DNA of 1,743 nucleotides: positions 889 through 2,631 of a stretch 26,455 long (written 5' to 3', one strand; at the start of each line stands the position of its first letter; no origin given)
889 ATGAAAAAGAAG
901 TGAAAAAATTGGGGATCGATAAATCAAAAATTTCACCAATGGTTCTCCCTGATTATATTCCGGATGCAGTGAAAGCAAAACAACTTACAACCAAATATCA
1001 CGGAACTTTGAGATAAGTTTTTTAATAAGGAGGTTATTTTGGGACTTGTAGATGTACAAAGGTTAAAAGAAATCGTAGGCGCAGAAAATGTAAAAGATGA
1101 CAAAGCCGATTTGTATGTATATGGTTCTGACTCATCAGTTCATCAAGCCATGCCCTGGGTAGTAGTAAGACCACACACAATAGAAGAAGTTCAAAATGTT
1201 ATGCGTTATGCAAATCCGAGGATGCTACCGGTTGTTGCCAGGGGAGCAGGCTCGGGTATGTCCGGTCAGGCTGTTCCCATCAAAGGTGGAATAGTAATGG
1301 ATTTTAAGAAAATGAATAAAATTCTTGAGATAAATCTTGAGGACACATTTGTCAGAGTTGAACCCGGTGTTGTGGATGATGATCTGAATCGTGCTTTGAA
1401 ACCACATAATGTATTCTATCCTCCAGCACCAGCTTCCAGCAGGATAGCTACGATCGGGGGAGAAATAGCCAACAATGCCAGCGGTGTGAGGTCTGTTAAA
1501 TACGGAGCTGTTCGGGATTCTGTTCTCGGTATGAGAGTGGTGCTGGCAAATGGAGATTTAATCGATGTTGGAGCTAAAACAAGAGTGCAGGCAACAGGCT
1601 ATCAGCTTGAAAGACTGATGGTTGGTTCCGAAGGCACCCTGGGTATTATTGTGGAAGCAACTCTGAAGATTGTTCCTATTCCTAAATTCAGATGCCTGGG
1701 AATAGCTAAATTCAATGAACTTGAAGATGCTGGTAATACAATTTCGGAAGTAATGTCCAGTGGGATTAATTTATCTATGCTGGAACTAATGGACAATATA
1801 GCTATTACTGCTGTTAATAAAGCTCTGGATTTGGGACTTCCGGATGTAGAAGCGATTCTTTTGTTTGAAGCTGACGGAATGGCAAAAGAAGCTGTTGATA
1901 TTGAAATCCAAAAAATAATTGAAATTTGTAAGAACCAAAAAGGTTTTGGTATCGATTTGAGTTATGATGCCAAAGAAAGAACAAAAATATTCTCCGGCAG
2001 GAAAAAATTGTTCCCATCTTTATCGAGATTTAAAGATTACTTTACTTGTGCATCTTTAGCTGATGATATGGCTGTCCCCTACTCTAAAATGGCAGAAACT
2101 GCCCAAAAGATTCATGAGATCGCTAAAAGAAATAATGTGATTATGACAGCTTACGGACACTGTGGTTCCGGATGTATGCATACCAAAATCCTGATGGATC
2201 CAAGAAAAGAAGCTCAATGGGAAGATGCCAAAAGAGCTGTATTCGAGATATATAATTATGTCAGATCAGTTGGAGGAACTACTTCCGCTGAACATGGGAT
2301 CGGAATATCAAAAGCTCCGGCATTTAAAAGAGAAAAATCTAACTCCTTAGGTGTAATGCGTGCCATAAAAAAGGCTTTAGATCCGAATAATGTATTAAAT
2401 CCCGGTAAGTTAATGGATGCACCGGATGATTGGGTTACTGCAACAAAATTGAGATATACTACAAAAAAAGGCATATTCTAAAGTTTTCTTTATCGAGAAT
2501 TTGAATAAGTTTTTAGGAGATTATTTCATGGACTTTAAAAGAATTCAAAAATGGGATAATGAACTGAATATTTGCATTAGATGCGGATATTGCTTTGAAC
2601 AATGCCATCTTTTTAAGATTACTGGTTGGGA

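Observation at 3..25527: Near-complete TCA cluster with citrate synthase, no ATP citrate lyase, linked to an H2-oxidising module: candidate H2-driven reversed (roTCA-type) cycle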

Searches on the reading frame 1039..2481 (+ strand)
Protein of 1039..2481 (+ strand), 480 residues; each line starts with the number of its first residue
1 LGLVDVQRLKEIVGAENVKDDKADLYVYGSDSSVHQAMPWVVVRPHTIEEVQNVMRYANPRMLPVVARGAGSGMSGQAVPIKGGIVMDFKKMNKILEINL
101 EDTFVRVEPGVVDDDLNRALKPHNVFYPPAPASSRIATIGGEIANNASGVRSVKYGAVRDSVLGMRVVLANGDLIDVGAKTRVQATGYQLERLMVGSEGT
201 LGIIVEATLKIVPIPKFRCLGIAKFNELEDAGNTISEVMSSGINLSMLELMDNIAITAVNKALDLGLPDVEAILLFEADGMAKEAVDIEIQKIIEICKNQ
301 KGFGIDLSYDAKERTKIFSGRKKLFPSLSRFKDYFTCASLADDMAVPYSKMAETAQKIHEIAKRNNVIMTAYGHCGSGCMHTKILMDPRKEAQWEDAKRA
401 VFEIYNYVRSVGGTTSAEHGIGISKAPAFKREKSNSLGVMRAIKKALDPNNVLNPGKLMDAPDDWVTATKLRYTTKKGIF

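Call 3: search_protein_families(library=ncbifam, proteins=[window:1039-2481:+])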
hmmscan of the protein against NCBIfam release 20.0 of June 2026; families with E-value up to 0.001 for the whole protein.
window:1039-2481:+ (480 aa): 12 families
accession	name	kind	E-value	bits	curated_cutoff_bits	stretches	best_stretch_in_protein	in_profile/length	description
TIGR00387.1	glcD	equivalog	3.5e-120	401.6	567.9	1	42-457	1-413/413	glycolate oxidase subunit GlcD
NF008408.0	PRK11230.1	equivalog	1.6e-88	297.4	897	1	6-459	22-472/499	glycolate oxidase subunit GlcD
NF049975.1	2HglutDHaseYdiJ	equivalog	4.3e-66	223.4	1350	2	10-179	23-194/1018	D-2-hydroxyglutarate dehydrogenase YdiJ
NF008439.0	PRK11282.1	equivalog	2.1e-30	105.7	284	1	48-245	8-203/358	glycolate oxidase subunit GlcE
NF053785.1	DcplphribOxDprE1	equivalog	1e-18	67.8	500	1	42-216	18-185/449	decaprenylphosphoryl-beta-D-ribose oxidase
TIGR01678.1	FAD_lactone_ox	subfamily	2.5e-14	53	396.8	1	33-214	9-181/438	sugar 1,4-lactone oxidase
TIGR01676.1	GLDHase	equivalog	1.1e-11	44.2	458.25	1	24-212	47-226/541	L-galactonolactone dehydrogenase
TIGR01679.1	bact_FAD_ox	subfamily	1.9e-10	40.2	292.25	1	33-218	6-179/419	FAD-linked oxidoreductase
NF041227.1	BagG_FevA2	exception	5.7e-07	28.5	850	1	46-273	53-258/455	bagremycin/ferroverdin biosynthesis FAD-dependent oxygenase BagG/FevA2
NF008387.0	PRK11183.1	equivalog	1e-06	27.7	391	1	6-150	12-161/570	D-lactate dehydrogenase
NF041226.1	BagK_FevA1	equivalog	4.3e-05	22.1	800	1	21-222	24-214/453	bagremycin/ferroverdin biosynthesis FAD-dependent oxygenase BagK/FevA1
TIGR01677.1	pln_FAD_oxido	subfamily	9e-05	21.2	383.1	1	41-216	36-216/560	FAD-dependent oxidoreductase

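Call 6: find_encoding_contigs(protein=window:1039-2481:+, flank=10000, max_places=6)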
Protein window:1039-2481:+ (480 aa): 10 contigs read that carry it; 6 places shown.
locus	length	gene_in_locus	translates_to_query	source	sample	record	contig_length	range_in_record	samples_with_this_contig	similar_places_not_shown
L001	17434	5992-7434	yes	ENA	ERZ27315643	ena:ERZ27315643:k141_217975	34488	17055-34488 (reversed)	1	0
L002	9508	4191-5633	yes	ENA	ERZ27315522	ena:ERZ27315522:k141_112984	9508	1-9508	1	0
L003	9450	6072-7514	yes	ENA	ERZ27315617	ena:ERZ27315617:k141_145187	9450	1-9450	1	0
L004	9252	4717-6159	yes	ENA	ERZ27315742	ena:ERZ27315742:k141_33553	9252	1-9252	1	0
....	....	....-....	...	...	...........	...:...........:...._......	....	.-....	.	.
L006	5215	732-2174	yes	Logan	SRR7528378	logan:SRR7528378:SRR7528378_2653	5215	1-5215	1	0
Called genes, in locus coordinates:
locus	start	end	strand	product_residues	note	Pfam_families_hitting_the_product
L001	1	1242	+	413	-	?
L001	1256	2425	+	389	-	PF12838:Fer4_7 (faint), PF14697:Fer4_21 (faint), PF00037:Fer4 (faint), PF12797:Fer4_2 (faint), PF13183:Fer4_8, PF13187:Fer4_9 (weak)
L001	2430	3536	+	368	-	PF04432:FrhB_FdhB_C (weak), PF13484:Fer4_16 (faint), PF13534:Fer4_17 (faint), PF13237:Fer4_10 (faint), PF14697:Fer4_21 (faint), PF12838:Fer4_7 (weak), PF13183:Fer4_8, PF13187:Fer4_9 (weak), +2 more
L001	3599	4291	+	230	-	PF13183:Fer4_8 (faint), PF13534:Fer4_17 (faint), PF00037:Fer4 (faint), PF13484:Fer4_16 (faint), PF13237:Fer4_10, PF12838:Fer4_7, PF13187:Fer4_9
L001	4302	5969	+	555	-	PF00890:FAD_binding_2, PF01134:GIDA (weak), PF01266:DAO (weak), PF03486:HI0933_like (faint), PF07992:Pyr_redox_2 (weak), PF12831:FAD_oxidored (faint)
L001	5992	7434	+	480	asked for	PF01565:FAD_binding_4, PF02913:FAD-oxidase_C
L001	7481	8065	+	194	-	PF00037:Fer4 (faint), PF12797:Fer4_2 (faint), PF12837:Fer4_6 (faint), PF13183:Fer4_8, PF13534:Fer4_17, PF13237:Fer4_10, PF12838:Fer4_7, PF13187:Fer4_9 (weak), +1 more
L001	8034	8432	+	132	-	PF02662:FlpD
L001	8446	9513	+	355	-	PF13183:Fer4_8, PF13237:Fer4_10, PF13534:Fer4_17 (weak), PF02754:CCG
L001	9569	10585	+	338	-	PF01058:Oxidored_q6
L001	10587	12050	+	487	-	PF27537:HoxH, PF00374:NiFeSe_Hases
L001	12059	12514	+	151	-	PF01750:HycI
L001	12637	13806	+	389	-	PF08442:ATP-grasp_2, PF13549:ATP-grasp_5 (weak), PF24948:Citrate_synth_N, PF00549:Ligase_CoA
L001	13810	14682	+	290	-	PF02629:CoA_binding, PF13380:CoA_binding_2, PF13607:Succ_CoA_lig, PF00549:Ligase_CoA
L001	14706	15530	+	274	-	-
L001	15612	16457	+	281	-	PF05681:Fumerase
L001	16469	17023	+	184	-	PF05683:Fumerase_C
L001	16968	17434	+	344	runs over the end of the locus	PF00056:Ldh_1_N, PF02866:Ldh_1_C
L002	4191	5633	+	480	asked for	PF01565:FAD_binding_4, PF02913:FAD-oxidase_C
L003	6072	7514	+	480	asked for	PF01565:FAD_binding_4, PF02913:FAD-oxidase_C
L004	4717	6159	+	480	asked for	PF01565:FAD_binding_4, PF02913:FAD-oxidase_C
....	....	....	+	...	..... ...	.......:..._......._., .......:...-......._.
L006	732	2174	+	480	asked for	PF01565:FAD_binding_4, PF02913:FAD-oxidase_C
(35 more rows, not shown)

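Call 8: search_protein_families(library=pfam, proteins=[L001:1-1242:+, L001:1256-2425:+, L001:2430-3536:+, L001:3599-4291:+, L001:4302-5969:+], max_evalue=0.001)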
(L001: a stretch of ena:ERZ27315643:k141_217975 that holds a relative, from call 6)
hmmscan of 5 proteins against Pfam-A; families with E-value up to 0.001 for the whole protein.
L001:1-1242:+ (413 aa): 11 families
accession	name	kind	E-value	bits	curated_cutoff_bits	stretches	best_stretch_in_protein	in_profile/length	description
PF07992.20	Pyr_redox_2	-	6e-10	39.4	26.1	1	1-317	9-287/291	Pyridine nucleotide-disulphide oxidoreductase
PF13237.11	Fer4_10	-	7.5e-10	39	25.5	2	344-390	5-53/53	4Fe-4S dicluster domain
PF12838.12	Fer4_7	-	2.5e-09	37.9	27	1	348-393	2-52/52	4Fe-4S dicluster domain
PF00037.32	Fer4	-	1.5e-07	31.3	21.1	2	373-393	2-22/24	4Fe-4S binding domain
PF13187.11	Fer4_9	-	2.4e-07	31.1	27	1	348-393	2-51/52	4Fe-4S dicluster domain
PF14697.11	Fer4_21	-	4.7e-07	30.3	35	1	342-391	2-53/59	4Fe-4S dicluster domain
PF12837.12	Fer4_6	-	1.3e-06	28.5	25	1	374-393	4-23/24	4Fe-4S binding domain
PF12797.12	Fer4_2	-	7.1e-05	23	24.5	0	373-391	4-22/22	4Fe-4S binding domain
PF13484.11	Fer4_16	-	0.00024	22.2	30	0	379-397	2-20/66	4Fe-4S double cluster binding domain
PF12831.13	FAD_oxidored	-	0.00039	20.3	27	0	1-33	8-40/416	FAD dependent oxidoreductase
PF13534.11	Fer4_17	-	0.00086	20.2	22.2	0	379-398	2-21/61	4Fe-4S dicluster domain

L001:1256-2425:+ (389 aa): 7 families
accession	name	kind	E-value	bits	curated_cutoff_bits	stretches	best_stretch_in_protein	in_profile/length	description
PF13183.11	Fer4_8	-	8.6e-08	33.1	27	1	257-336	3-68/68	4Fe-4S dicluster domain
PF00037.32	Fer4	-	3.3e-06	27.1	21.1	1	257-270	6-19/24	4Fe-4S binding domain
PF14697.11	Fer4_21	-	1.3e-05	25.7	35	0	309-334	27-53/59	4Fe-4S dicluster domain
PF12797.12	Fer4_2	-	1.3e-05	25.3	24.5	0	319-334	7-22/22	4Fe-4S binding domain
PF12838.12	Fer4_7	-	1.6e-05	25.7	27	1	258-335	1-51/52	4Fe-4S dicluster domain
PF13187.11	Fer4_9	-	1.7e-05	25.2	27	1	258-335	1-50/52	4Fe-4S dicluster domain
PF13237.11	Fer4_10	-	0.0002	21.7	25.5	0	254-333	4-53/53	4Fe-4S dicluster domain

L001:2430-3536:+ (368 aa): 12 families
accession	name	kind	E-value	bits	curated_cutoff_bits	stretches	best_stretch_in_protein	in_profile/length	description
PF13183.11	Fer4_8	-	1.1e-08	35.9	27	1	246-324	4-68/68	4Fe-4S dicluster domain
PF04432.18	FrhB_FdhB_C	-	4.3e-07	30.4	23.3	1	84-199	4-139/150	Coenzyme F420 hydrogenase/dehydrogenase, beta subunit C terminus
PF13534.11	Fer4_17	-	4.8e-07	30.7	22.2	0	246-324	1-60/61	4Fe-4S dicluster domain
PF12797.12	Fer4_2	-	5.7e-07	29.5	24.5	0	309-322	9-22/22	4Fe-4S binding domain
PF13237.11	Fer4_10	-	1.1e-06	28.9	25.5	0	308-322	7-21/53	4Fe-4S dicluster domain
PF14697.11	Fer4_21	-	1.9e-06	28.4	35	1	305-323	36-55/59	4Fe-4S dicluster domain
PF12838.12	Fer4_7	-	2.3e-06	28.4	27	1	246-324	1-52/52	4Fe-4S dicluster domain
PF13187.11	Fer4_9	-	6.4e-06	26.5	27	1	246-323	1-50/52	4Fe-4S dicluster domain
PF00037.32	Fer4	-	1.3e-05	25.2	21.1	1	310-324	8-22/24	4Fe-4S binding domain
PF13484.11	Fer4_16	-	3.3e-05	25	30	0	309-322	52-65/66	4Fe-4S double cluster binding domain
PF17179.9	Fer4_22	-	0.00047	21.4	27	0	306-324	77-95/95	4Fe-4S dicluster domain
PF13746.11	Fer4_18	-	0.00094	19.8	27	0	308-331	59-82/114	4Fe-4S dicluster domain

L001:3599-4291:+ (230 aa): 9 families
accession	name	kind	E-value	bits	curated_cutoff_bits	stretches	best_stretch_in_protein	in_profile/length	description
PF13187.11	Fer4_9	-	4.7e-10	39.8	27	1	112-164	1-50/52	4Fe-4S dicluster domain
PF13534.11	Fer4_17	-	1.9e-08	35.1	22.2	0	100-127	34-60/61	4Fe-4S dicluster domain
PF13237.11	Fer4_10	-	2.2e-08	34.3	25.5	1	112-162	8-53/53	4Fe-4S dicluster domain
PF12838.12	Fer4_7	-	2.5e-07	31.5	27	1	112-164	1-51/52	4Fe-4S dicluster domain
PF13484.11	Fer4_16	-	1.2e-06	29.7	30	1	151-197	2-48/66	4Fe-4S double cluster binding domain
PF13183.11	Fer4_8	-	3.5e-06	27.9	27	0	100-126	46-67/68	4Fe-4S dicluster domain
PF00037.32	Fer4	-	2.3e-05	24.4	21.1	0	150-165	7-22/24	4Fe-4S binding domain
PF00111.32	Fer2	-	4.6e-05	23.7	21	1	16-72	9-76/77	2Fe-2S iron-sulfur cluster binding domain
PF14697.11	Fer4_21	-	0.00068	20.2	35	0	112-165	7-56/59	4Fe-4S dicluster domain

L001:4302-5969:+ (555 aa): 8 families
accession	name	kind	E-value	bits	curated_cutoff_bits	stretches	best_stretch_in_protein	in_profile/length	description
PF00890.30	FAD_binding_2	-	4.7e-73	247.2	20.4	1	97-479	1-413/414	FAD binding domain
PF07992.20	Pyr_redox_2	-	4.3e-10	39.9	26.1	1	97-294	2-119/291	Pyridine nucleotide-disulphide oxidoreductase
PF01266.30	DAO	-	2.4e-07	31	27.9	1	97-243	1-128/353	FAD dependent oxidoreductase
PF01134.28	GIDA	-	1.1e-06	28.5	22.1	1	97-295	1-160/391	Glucose inhibited division protein A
PF03486.20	HI0933_like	-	2.4e-06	27.6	50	1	97-464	2-218/244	HI0933-like protein Rossmann domain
PF12831.13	FAD_oxidored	-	1.5e-05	24.9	27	1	97-126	1-30/416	FAD dependent oxidoreductase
PF01494.25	FAD_binding_3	-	8.6e-05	22.4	22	1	95-128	1-34/349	FAD binding domain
PF01946.23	Thi4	-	0.00014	21.7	26.2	0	95-127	17-51/235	Thi4 family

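Call 9: search_protein_families(library=ncbifam, proteins=[L001:1-1242:+, L001:1256-2425:+, L001:2430-3536:+, L001:3599-4291:+, L001:4302-5969:+])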
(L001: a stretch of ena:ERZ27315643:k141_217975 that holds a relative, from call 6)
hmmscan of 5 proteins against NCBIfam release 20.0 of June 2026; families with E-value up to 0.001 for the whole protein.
L001:1-1242:+ (413 aa): 58 families (the best 25 are shown)
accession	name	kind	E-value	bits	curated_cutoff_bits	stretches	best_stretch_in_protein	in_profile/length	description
NF040770.1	hetero_SS_HdrA2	exception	2.6e-93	313.6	1100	2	89-410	310-639/777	CoB-CoM heterodisulfide reductase HdrA2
NF041778.1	hetero_SS_HdrA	equivalog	3.8e-73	246.6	1400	2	89-408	320-647/771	ferredoxin:CoB-CoM heterodisulfide reductase subunit HdrA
NF041891.1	hdrA_Methbact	equivalog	1.7e-72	244.8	1300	2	87-407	305-631/762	ferredoxin:CoB-CoM heterodisulfide reductase subunit HdrA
TIGR01944.1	rnfB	subfamily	3.8e-08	33.1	68.7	1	339-397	106-163/190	RnfABCDGE type electron transport complex subunit B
NF040864.1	HgcB_ferredoxin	equivalog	6.9e-08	32.2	99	1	341-395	9-62/93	mercury methylation ferredoxin HgcB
NF041836.1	rnfB_Methano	equivalog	9.8e-08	31.7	445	1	348-392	143-186/265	Rnf electron transport complex subunit RnfB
NF005504.0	PRK07118.1-3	equivalog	1.6e-07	31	437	1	346-399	219-270/293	Fe-S cluster domain-containing protein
NF005505.0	PRK07118.1-4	equivalog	1.9e-07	30.8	378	1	348-392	143-186/265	Fe-S cluster domain-containing protein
NF043039.1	HgcAB_like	equivalog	3.7e-07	30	285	1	343-393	297-348/350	HgcAB-like fusion protein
TIGR02700.1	flavo_MJ0208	hypoth_equivalog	4.7e-07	29.3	251.35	1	317-395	116-195/234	dihydromethanopterin reductase (acceptor)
NF007203.0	PRK09624.1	equivalog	5e-07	29.9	171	1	338-393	43-97/105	pyuvate ferredoxin oxidoreductase subunit delta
TIGR02951.1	DMSO_dmsB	equivalog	6e-07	29.6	214.1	1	340-397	57-115/161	DMSO/selenate family reductase complex B subunit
TIGR02912.1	sulfite_red_C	equivalog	1.3e-06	27.7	324.1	1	345-397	168-221/314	sulfite reductase subunit C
NF006446.0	PRK08764.1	equivalog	2.1e-06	27.7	220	1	331-391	73-130/139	Rnf electron transport complex subunit RnfB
TIGR04041.1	activase_YjjW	hypoth_equivalog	2.9e-06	26.9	250.2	1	347-409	42-103/276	YjjW family glycine radical enzyme activase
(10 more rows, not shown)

L001:1256-2425:+ (389 aa): 21 families
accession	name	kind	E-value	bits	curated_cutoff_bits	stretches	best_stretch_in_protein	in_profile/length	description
NF004898.0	PRK06259.1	equivalog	1.9e-07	30.1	385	1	216-339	97-205/488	fumarate reductase (CoM/CoB) subunit TfrB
NF045670.1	quin_L_LdhH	equivalog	5.1e-06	25.1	800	0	313-351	347-385/706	L-lactate dehydrogenase (quinone) large subunit LdhH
TIGR01971.1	NuoI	subfamily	5.2e-06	26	113.05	0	321-344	82-106/121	NADH-quinone oxidoreductase, chain I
NF004537.0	PRK05888.1-3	equivalog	7.2e-06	25.6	163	0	226-271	41-82/204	NADH-quinone oxidoreductase subunit NuoI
NF038196.1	ferrodoxin_EFR1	subfamily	8.3e-06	26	75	0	316-335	180-199/242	EFR1 family ferrodoxin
NF058577.1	FdxA_fam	equivalog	2.4e-05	24.5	65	0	321-334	8-21/52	4Fe-4S ferredoxin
NF040829.1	sulfhyd_ShyB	equivalog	2.6e-05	23.4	690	0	200-276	165-246/334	NAD(P)-dependent hydrogenase/sulfhydrogenase 2 subunit beta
NF040864.1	HgcB_ferredoxin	equivalog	8.2e-05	22.4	99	0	320-336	14-30/93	mercury methylation ferredoxin HgcB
NF042909.1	FMH_DH_FwdF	exception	9e-05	21.7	375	0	315-343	10-39/336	tungsten-dependent formylmethanofuran dehydrogenase subunit FwdF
TIGR02176.1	pyruv_ox_red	equivalog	0.0001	20.3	911.35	1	257-335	683-754/1167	pyruvate:ferredoxin (flavodoxin) oxidoreductase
NF007204.0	PRK09625.1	equivalog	0.00012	22.1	125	0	308-343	76-112/133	pyruvate flavodoxin oxidoreductase subunit delta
TIGR02745.1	ccoG_rdxA_fixG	equivalog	0.00012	21.2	316.7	0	296-338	209-249/435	cytochrome c oxidase accessory protein CcoG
NF045480.1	FdxA_Actino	equivalog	0.00014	22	125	0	304-334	22-52/107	ferredoxin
NF041837.1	rnfC_Methano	equivalog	0.00019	20.4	650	0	315-354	393-431/438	Rnf electron transport complex subunit RnfC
NF003454.1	PRK05035.1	equivalog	0.00021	19.9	345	1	320-346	406-432/556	electron transport complex subunit RsxC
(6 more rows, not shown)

L001:2430-3536:+ (368 aa): 19 families
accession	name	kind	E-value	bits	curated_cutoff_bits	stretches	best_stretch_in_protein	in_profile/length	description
NF004537.0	PRK05888.1-3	equivalog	1.1e-08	34.9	163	1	240-282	63-104/204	NADH-quinone oxidoreductase subunit NuoI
TIGR02936.1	fdxN_nitrog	equivalog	1.4e-06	28.3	80.55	0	241-259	66-84/91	ferredoxin III, nif-specific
NF006183.0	PRK08318.1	equivalog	1.4e-06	27.3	335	0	245-268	377-400/422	NAD-dependent dihydropyrimidine dehydrogenase subunit PreA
NF038196.1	ferrodoxin_EFR1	subfamily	2e-06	28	75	0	188-259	130-198/242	EFR1 family ferrodoxin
TIGR01971.1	NuoI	subfamily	2.9e-06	26.9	113.05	0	309-332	43-67/121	NADH-quinone oxidoreductase, chain I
NF007204.0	PRK09625.1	equivalog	4.1e-06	26.8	125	1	309-343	90-124/133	pyruvate flavodoxin oxidoreductase subunit delta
NF040829.1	sulfhyd_ShyB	equivalog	7.2e-06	25.2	690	0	232-273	212-256/334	NAD(P)-dependent hydrogenase/sulfhydrogenase 2 subunit beta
NF004541.0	PRK05888.2-2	equivalog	8.4e-06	25.7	217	0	236-259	51-75/168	NADH-quinone oxidoreductase subunit NuoI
NF042909.1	FMH_DH_FwdF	exception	1.2e-05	24.6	375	1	302-323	9-30/336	tungsten-dependent formylmethanofuran dehydrogenase subunit FwdF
TIGR00403.1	ndhI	equivalog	1.5e-05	24.6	302.35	0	301-332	55-86/183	NAD(P)H-quinone oxidoreductase subunit I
NF006221.0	PRK08348.1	subfamily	2e-05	24.3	124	0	301-324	37-60/136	NADH-plastoquinone oxidoreductase subunit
NF004544.0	PRK05888.2-6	equivalog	8.8e-05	22.1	457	0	244-279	118-154/220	NADH-quinone oxidoreductase subunit NuoI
TIGR01944.1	rnfB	subfamily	9e-05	22.1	68.7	0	309-326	114-131/190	RnfABCDGE type electron transport complex subunit B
TIGR02910.1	sulfite_red_A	equivalog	0.00011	21.5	323.15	0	309-336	302-329/334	anaerobic sulfite reductase subunit AsrA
NF004540.0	PRK05888.2-1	equivalog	0.00012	21.7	215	0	244-283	85-123/139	NADH-quinone oxidoreductase subunit NuoI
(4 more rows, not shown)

L001:3599-4291:+ (230 aa): 28 families (the best 25 are shown)
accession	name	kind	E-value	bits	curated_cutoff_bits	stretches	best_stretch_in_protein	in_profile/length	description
TIGR01945.1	rnfC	subfamily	3.5e-09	35.7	245.95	1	112-168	364-421/435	RnfABCDGE type electron transport complex subunit C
NF004898.0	PRK06259.1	equivalog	5.5e-09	35.2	385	1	15-82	19-86/488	fumarate reductase (CoM/CoB) subunit TfrB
TIGR00384.1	dhsB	subfamily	6.3e-09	35.6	88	0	109-135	194-220/222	succinate dehydrogenase and fumarate reductase iron-sulfur protein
NF003454.1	PRK05035.1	equivalog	4.9e-08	31.9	345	1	110-168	366-427/556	electron transport complex subunit RsxC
TIGR00314.1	cdhA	equivalog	8e-08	30.5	781.3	1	110-167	398-455/784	CO dehydrogenase/acetyl-CoA synthase complex subunit alpha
TIGR01971.1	NuoI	subfamily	1.5e-07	31.1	113.05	1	112-168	43-100/121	NADH-quinone oxidoreductase, chain I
NF004616.0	PRK05950.1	subfamily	1.8e-07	30.5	228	0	107-136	200-229/238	succinate dehydrogenase iron-sulfur subunit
NF042909.1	FMH_DH_FwdF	exception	2.7e-07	30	375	1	112-169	16-75/336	tungsten-dependent formylmethanofuran dehydrogenase subunit FwdF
NF004540.0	PRK05888.2-1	equivalog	1.8e-06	27.6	215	1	102-171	37-109/139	NADH-quinone oxidoreductase subunit NuoI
NF040763.1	FeFe_hydrog_A6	exception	2.8e-06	26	765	1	112-167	146-206/571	NADH-dependent [FeFe] hydrogenase, group A6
TIGR00403.1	ndhI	equivalog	5.4e-06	26.1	302.35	1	112-167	63-120/183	NAD(P)H-quinone oxidoreductase subunit I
NF010590.0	PRK13984.1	equivalog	8.1e-06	24.2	946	1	111-145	190-224/611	putative oxidoreductase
NF041837.1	rnfC_Methano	equivalog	1.5e-05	24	650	1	85-165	336-413/438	Rnf electron transport complex subunit RnfC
NF007205.0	PRK09626.1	equivalog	1.9e-05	24.7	93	1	112-163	18-68/105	2-oxoglutarate-acceptor oxidoreductase subunit OorD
TIGR02512.1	FeFe_hydrog_A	subfamily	1.9e-05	23.7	405.95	1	112-170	8-71/375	[FeFe] hydrogenase, group A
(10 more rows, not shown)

L001:4302-5969:+ (555 aa): 58 families (the best 25 are shown)
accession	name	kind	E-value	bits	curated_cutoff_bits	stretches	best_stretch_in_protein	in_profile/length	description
NF004900.0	PRK06263.1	equivalog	5.3e-95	319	718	1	94-521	6-427/546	fumarate reductase (CoM/CoB) subunit TfrA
NF005866.0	PRK07803.1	equivalog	1e-80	271.7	819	2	94-354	7-277/631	fumarate reductase/succinate dehydrogenase flavoprotein subunit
TIGR01812.1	sdhA_frdA_Gneg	subfamily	5.5e-80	269.5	567.3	1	97-512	1-418/568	succinate dehydrogenase or fumarate reductase, flavoprotein subunit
TIGR00551.1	nadB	equivalog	2.1e-76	257.6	452.75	1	95-499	2-390/489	L-aspartate oxidase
NF005636.0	PRK07395.1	subfamily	2.6e-72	243.8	723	1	94-503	11-411/560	L-aspartate oxidase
NF005867.0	PRK07804.1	equivalog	1.6e-69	234.6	639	1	95-502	18-421/548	L-aspartate oxidase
NF004724.0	PRK06069.1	subfamily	8.2e-67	225.7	826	1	95-516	5-432/577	succinate dehydrogenase/fumarate reductase flavoprotein subunit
NF004820.0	PRK06175.1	equivalog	2e-65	221.3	472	1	95-521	4-407/433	L-aspartate oxidase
NF005978.0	PRK08071.1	equivalog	3.6e-63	213.8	621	1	95-497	3-387/514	L-aspartate oxidase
TIGR01813.1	flavo_cyto_c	subfamily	5.2e-63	213.3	285.45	2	97-381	1-293/444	flavocytochrome c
NF005701.0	PRK07512.1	equivalog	2.8e-62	210.7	528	1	94-502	8-401/516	L-aspartate oxidase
NF004613.0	PRK05945.1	equivalog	3e-62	211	824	1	95-519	3-435/575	succinate dehydrogenase/fumarate reductase flavoprotein subunit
TIGR01816.1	sdhA_forward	equivalog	2.1e-61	207.8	727.35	1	96-526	3-444/584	succinate dehydrogenase flavoprotein subunit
TIGR01176.1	fum_red_Fp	equivalog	8.5e-61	206.2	932.7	1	95-502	3-417/580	fumarate reductase (quinol) flavoprotein subunit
NF006567.0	PRK09077.1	equivalog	4.6e-60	203.3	629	1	92-492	5-403/537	L-aspartate oxidase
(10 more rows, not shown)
